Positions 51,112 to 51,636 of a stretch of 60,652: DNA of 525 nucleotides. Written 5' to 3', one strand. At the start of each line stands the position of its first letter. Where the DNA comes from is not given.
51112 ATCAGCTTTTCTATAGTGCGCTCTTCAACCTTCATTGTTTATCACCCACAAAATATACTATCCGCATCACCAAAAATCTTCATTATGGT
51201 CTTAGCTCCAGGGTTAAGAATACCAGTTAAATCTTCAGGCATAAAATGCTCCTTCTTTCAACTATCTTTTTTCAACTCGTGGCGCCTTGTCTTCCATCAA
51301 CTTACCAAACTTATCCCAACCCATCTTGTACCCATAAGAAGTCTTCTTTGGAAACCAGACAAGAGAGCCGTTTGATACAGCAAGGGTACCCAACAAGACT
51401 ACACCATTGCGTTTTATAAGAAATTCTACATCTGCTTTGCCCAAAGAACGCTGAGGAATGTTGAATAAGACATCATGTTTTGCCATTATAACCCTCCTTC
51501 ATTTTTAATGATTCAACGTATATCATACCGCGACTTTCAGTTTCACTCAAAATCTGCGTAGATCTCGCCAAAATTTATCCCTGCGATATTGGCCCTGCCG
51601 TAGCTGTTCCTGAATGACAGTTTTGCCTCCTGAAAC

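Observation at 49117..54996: WYL regulator followed by a TPR, HD phosphohydrolase, small ORFs and GmrSD-type nuclease cluster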

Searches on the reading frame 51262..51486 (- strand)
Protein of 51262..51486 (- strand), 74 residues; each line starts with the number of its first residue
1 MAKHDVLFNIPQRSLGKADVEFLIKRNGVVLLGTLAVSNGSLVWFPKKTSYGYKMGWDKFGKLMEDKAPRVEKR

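Call 4: search_protein_families(library=pfam, proteins=[window:51262-51486:-], max_evalue=0.01)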
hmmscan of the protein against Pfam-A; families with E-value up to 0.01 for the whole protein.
window:51262-51486:- (74 aa): 0 families

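Call 5: search_protein_families(library=padloc, proteins=[window:51262-51486:-], max_evalue=0.01)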
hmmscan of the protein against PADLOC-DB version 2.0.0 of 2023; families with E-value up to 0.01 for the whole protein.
window:51262-51486:- (74 aa): 0 families

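Call 7: search_protein_families(library=ncbifam, proteins=[window:51262-51486:-], max_evalue=0.01)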
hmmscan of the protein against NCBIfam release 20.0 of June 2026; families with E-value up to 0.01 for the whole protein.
window:51262-51486:- (74 aa): 0 families

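Call 18: search_protein_families(library=phrogs, proteins=[window:51262-51486:-], max_evalue=0.01)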
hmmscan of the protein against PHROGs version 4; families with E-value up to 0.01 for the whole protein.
window:51262-51486:- (74 aa): 0 families

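Call 29: find_homologous_proteins(query=window:51262-51486:-)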
Query window:51262-51486:- (74 aa): 109 proteins with E <= 0.001 among 109 candidates.
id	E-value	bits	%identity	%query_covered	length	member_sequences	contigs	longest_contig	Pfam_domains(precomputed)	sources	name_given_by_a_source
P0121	1.0e-42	160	100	100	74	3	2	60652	-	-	-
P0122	4.8e-38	146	93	100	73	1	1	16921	-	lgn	-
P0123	5.1e-34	133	86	100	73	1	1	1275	-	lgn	-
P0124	1.9e-33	131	85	100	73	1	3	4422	-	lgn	-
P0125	3.9e-31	124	78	100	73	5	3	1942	-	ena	-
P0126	1.1e-29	119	74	100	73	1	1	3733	-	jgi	-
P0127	1.5e-29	119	73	100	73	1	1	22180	-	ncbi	-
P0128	4.1e-29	117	77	100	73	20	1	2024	-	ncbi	-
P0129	7.1e-29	117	73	100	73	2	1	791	-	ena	-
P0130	1.1e-28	116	73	100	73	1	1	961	-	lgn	-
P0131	1.6e-28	115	76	100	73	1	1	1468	-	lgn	-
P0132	2.2e-28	115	73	100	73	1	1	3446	-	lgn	-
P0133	4.3e-28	114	74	100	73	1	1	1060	-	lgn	-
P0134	8.3e-28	113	73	100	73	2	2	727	-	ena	-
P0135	1.1e-27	113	73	100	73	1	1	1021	-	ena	-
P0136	1.2e-27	113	73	100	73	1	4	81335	-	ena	-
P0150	8.5e-27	110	72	100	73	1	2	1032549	-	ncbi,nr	ncbi:MAG: hypothetical protein KatS3mg073_0733 [Meiothermus sp.]|nr:MAG: hypothetical protein KatS3m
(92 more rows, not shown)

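Call 30: find_encoding_contigs(protein=P0122, flank=6000, max_places=2)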
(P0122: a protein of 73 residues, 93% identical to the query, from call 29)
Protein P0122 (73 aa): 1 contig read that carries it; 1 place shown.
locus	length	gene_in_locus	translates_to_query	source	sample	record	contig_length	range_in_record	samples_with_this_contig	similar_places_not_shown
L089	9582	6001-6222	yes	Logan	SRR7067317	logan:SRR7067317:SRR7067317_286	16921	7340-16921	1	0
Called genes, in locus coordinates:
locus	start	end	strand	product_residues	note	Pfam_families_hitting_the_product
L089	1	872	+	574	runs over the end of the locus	PF00343:Phosphorylase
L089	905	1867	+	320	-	PF26109:WHD_BrxR (weak), PF13280:WYL, PF25583:WCX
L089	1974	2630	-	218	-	PF13462:Thioredoxin_4, PF01323:DSBA, PF13743:Thioredoxin_5 (faint)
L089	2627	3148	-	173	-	PF02600:DsbB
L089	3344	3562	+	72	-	-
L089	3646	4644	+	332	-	PF04733:Coatomer_E (faint), PF13424:TPR_12 (faint), PF13432:TPR_16 (faint), PF14559:TPR_19 (faint), PF00515:TPR_1 (faint), PF07719:TPR_2 (faint), PF12895:ANAPC3 (faint), PF13174:TPR_6 (faint), +6 more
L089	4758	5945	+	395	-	PF12917:YfbR-like, PF13023:HD_3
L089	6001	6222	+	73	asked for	-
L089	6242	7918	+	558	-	PF03235:GmrSD_N, PF07510:GmrSD_C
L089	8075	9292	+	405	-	PF12705:PDDEXK_1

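Call 31: find_encoding_contigs(protein=P0136, flank=6000, max_places=2)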
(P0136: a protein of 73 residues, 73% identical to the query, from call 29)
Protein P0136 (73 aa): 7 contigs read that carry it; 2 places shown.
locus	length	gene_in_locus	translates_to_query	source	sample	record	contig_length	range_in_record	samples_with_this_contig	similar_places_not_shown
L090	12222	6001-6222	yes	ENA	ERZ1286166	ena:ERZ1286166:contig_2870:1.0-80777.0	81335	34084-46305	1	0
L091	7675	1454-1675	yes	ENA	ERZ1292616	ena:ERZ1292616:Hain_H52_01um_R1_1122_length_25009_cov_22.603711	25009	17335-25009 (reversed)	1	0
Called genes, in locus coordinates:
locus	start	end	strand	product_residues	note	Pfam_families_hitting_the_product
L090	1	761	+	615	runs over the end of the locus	PF00271:Helicase_C, PF24473:CON_HrpB, PF08482:HrpB_C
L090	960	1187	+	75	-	-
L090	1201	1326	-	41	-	-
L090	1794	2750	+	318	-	PF00753:Lactamase_B, PF12706:Lactamase_B_2 (faint)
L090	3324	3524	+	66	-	-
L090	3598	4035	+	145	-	PF01527:HTH_Tnp_1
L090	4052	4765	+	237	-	PF13276:HTH_21, PF00665:rve, PF13610:DDE_Tnp_IS240, PF13683:rve_3, PF13333:rve_2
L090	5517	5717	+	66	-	-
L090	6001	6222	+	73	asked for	-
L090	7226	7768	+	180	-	-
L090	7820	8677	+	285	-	PF01797:Y1_Tnp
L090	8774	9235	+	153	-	PF01322:Cytochrom_C_2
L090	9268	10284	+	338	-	PF00034:Cytochrom_C (weak), PF13442:Cytochrome_CBB3 (faint)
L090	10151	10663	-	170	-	PF03449:GreA_GreB_N, PF01272:GreA_GreB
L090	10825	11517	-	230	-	PF02308:MgtC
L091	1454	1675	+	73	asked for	-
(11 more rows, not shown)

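Call 32: find_encoding_contigs(protein=P0150, flank=6000, max_places=2)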
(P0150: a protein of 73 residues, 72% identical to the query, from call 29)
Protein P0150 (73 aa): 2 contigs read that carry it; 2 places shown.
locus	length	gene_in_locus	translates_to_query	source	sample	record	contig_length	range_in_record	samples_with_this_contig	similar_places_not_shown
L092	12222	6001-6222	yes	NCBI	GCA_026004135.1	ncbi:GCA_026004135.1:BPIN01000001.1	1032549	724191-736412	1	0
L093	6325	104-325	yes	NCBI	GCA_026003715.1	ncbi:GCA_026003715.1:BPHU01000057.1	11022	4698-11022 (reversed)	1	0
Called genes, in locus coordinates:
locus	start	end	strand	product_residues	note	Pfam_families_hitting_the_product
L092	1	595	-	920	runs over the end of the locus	PF14559:TPR_19 (faint), PF13181:TPR_8 (faint), PF13424:TPR_12 (weak)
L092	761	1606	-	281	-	-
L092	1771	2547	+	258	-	PF10370:Rv2993c-like_N, PF01557:FAA_hydrolase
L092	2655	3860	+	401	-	PF00999:Na_H_Exchanger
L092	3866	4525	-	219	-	PF05833:NFACT_N, PF05670:NFACT-R_1, PF18297:NFACT-R_2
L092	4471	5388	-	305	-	PF05833:NFACT_N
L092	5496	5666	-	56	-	-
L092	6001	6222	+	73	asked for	-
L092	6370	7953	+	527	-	PF12161:HsdM_N, PF02384:N6_Mtase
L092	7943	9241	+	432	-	PF01420:Methylase_S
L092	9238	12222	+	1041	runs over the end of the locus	PF04313:HSDR_N, PF04851:ResIII, PF18766:SWI2_SNF2, PF00270:DEAD (faint), PF22679:T1R_D3-like, PF11867:T1RH-like_C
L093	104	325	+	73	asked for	-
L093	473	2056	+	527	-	PF12161:HsdM_N, PF02384:N6_Mtase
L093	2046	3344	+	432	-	PF01420:Methylase_S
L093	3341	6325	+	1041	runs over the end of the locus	PF04313:HSDR_N, PF04851:ResIII, PF18766:SWI2_SNF2, PF00270:DEAD (faint), PF22679:T1R_D3-like, PF11867:T1RH-like_C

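Call 55: search_protein_families(library=padloc, proteins=[L089:8075-9292:+, L089:6242-7918:+, L089:3344-3562:+], max_evalue=0.001)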
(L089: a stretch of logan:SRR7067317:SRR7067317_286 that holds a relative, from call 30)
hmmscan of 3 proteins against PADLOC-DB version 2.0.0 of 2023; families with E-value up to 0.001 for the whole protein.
L089:8075-9292:+ (405 aa): 7 families
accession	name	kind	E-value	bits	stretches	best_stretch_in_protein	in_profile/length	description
PDLC01250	Cas4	-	5.2e-12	44.4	1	114-249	49-168/168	"CAS-I,CAS-II,CAS-III,CAS-IV,CAS-V,CAS-VI; acquisition_associated"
PDLC00943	Cas4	-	5.3e-10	37.5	1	110-249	43-179/180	CRISPR-associated protein Cas4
PDLC01447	Cas4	-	1.7e-07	29.8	1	5-250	6-159/161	"CAS-I,CAS-II,CAS-III,CAS-IV,CAS-V,CAS-VI; acquisition_associated"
PDLC00944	Cas4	-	1.7e-07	29.6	1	105-249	41-177/177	Cas4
PDLC02410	Aga_Cas4-like_Nuc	-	3.7e-05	21.7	1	100-249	97-251/255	Class II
PDLC02034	Cas4d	-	0.00015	19.5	1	87-252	27-184/192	-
PDLC01611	Cas4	-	0.00059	18.2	0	127-248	48-156/158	"CAS-I,CAS-II,CAS-III,CAS-IV,CAS-V,CAS-VI; acquisition_associated"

L089:6242-7918:+ (558 aa): 29 families (the best 25 are shown)
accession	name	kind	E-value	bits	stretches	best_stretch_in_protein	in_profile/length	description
PDLC04157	HEC-06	-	2e-56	189.8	1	24-540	20-548/558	-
PDLC04155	HEC-06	-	1.8e-55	186.5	1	14-541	10-552/562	-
PDLC02690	Orf5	-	1.3e-51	174.1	1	25-542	8-524/531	Orf5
PDLC04154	HEC-06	-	3.5e-48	162.6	1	9-545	7-562/569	-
PDLC02686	Orf5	-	1.3e-42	144.1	2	14-308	8-316/566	Orf5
PDLC02695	Orf5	-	5.7e-40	135.3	3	9-105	3-108/601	Orf5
PDLC02687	Orf5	-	6.4e-40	135.4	1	10-530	2-541/543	Orf5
PDLC02700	Orf5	-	4.4e-39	132.6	1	26-539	11-547/555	Orf5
PDLC02693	Orf5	-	3.7e-37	126.5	1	26-541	8-536/543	Orf5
PDLC02691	Orf5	-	2.3e-34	116.9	2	10-111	4-108/579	Orf5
PDLC02694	Orf5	-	5.7e-31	105.8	1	26-543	17-569/574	Orf5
PDLC02701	Orf5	-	9.8e-31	104.9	1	10-546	4-593/596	Orf5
PDLC02692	Orf5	-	1.6e-28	97.7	1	26-275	7-262/558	Orf5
PDLC02698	Orf5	-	4.4e-27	93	2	14-100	8-94/573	Orf5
PDLC02786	SspE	-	1.2e-22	78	1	6-107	3-117/766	SspE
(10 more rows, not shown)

L089:3344-3562:+ (72 aa): 0 families

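Call 73: search_protein_families(library=pfam, proteins=[L089:8075-9292:+], max_evalue=0.01)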
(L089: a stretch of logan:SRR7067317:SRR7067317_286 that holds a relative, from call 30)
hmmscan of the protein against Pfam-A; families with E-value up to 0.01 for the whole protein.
L089:8075-9292:+ (405 aa): 1 family
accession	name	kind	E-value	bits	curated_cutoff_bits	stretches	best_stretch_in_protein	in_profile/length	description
PF12705.13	PDDEXK_1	-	8.9e-32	111.4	22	1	5-249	3-247/247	PD-(D/E)XK nuclease superfamily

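Call 76: predict_structure(alignment_id=A6)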
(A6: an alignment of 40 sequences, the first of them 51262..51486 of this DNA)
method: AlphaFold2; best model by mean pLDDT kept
length: 74 residues; sequences in the alignment: 40
mean_pLDDT: 73.2   pTM: 0.52
mean pLDDT of the five models: 73.2, 72.2, 70.2, 66.1, 60.2
residues with pLDDT >= 90: 5; 70-90: 38; 50-70: 31; < 50: 0
segments of 3 or more residues with pLDDT < 50: none
pLDDT, mean of each block of 10 residues (from residue 1): 57 58 71 79 83 88 81 59
secondary structure, 60 per line:
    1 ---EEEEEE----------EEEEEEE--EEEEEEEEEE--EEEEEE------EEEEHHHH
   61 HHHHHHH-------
elements in order: E4-9 E20-26 E29-38 E41-46 E53-56 H57-67

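Call 80: fold_search(model_id=the predicted structure, library=pdb)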
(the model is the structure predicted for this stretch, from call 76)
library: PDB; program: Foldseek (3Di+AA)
matches with E <= 10: 203; with E <= 0.001: 0
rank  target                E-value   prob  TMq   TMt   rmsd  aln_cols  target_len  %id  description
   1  6hgc_B                7.0e-01  0.54  0.33  0.13   4.7        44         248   23  Structure of Calypso in complex with DEUBAD of ASX (released 2019-01-23)
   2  9v33_N                9.8e-01  0.23  0.31  0.11   9.0        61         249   21  Calypso/Asx/NCP-ub complex (released 2026-03-18)
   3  9e5c_6d               1.2e+00  0.14  0.31  0.01  13.3        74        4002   15  Cryo-EM structure of 96 nm repeat of microtubule doublet from T. brucei flagellum (released 2025-03-12)
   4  4f7u_P                1.2e+00  0.44  0.37  0.26   9.7        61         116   18  The 6S snRNP assembly intermediate (released 2013-01-30)
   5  7aht_A                1.3e+00  0.60  0.52  0.58   3.8        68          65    9  Structure of the N-domain of the K+/H+ antiporter subunit KhtT at pH 7.5 (released 2021-03-31)
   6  9y6s_7C               1.3e+00  0.23  0.35  0.01  10.6        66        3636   12  96-nm repeat of the Leishmania tarentolae doublet microtubule (released 2025-12-17)
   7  6cga_C                1.5e+00  0.18  0.32  0.10  10.1        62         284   22  Structure of the PR-DUB complex (released 2018-10-03)
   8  7m33_D                1.7e+00  0.09  0.22  0.04  10.1        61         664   18  The structure of Bacillus subtilis BmrCD in the inward-facing conformation bound to Hoechst-33342 and ATP (released 2022-01-05)
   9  9esi_m                1.8e+00  0.25  0.36  0.09   6.5        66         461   15  Structure of a B-state intermediate committed to discard (Bd-II state) (released 2024-12-25)
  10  6hgc_A                1.9e+00  0.44  0.32  0.10   3.0        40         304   25  Structure of Calypso in complex with DEUBAD of ASX (released 2019-01-23)
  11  8j07_g5               1.9e+00  0.33  0.41  0.01  10.7        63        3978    6  96nm repeat of human respiratory doublet microtubule and associated axonemal complexes (released 2023-07-26)
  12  5umr                  1.9e+00  0.21  0.28  0.21   8.8        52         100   13  Crystal structure of N-terminal domain of human FACT complex subunit SSRP1 (released 2018-01-31)
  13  1ujy_MODEL_1_A        1.9e+00  0.09  0.22  0.22  12.9        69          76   13  Solution structure of SH3 domain in Rac/Cdc42 guanine nucleotide exchange factor(GEF) 6 (released 2004-02-12)
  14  6m6s_A                2.0e+00  0.10  0.27  0.16  11.6        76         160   12  Crystal structure of Caenorhabditis elegans Dicer-related helicase 3 (DRH-3) C-terminal domain with 5'-ppp 12-mer dsRN (released 2021-03-17)
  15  8p7a_A                2.2e+00  0.54  0.37  0.09   2.3        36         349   22  Crystal structure of the ORD domain of human ORP8 (released 2023-08-23)
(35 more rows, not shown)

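Call 91: find_related_loci(query=A6, collection=viral_contigs, flank=6000)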
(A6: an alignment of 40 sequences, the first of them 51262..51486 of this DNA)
Query A6 (74 aa) in viral_contigs; peptide patterns used: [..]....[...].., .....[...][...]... (x = any residue, [..] = any of these).
43 stretches matched a pattern, but none encodes a relative of the query by tblastn (E <= 1e-3).
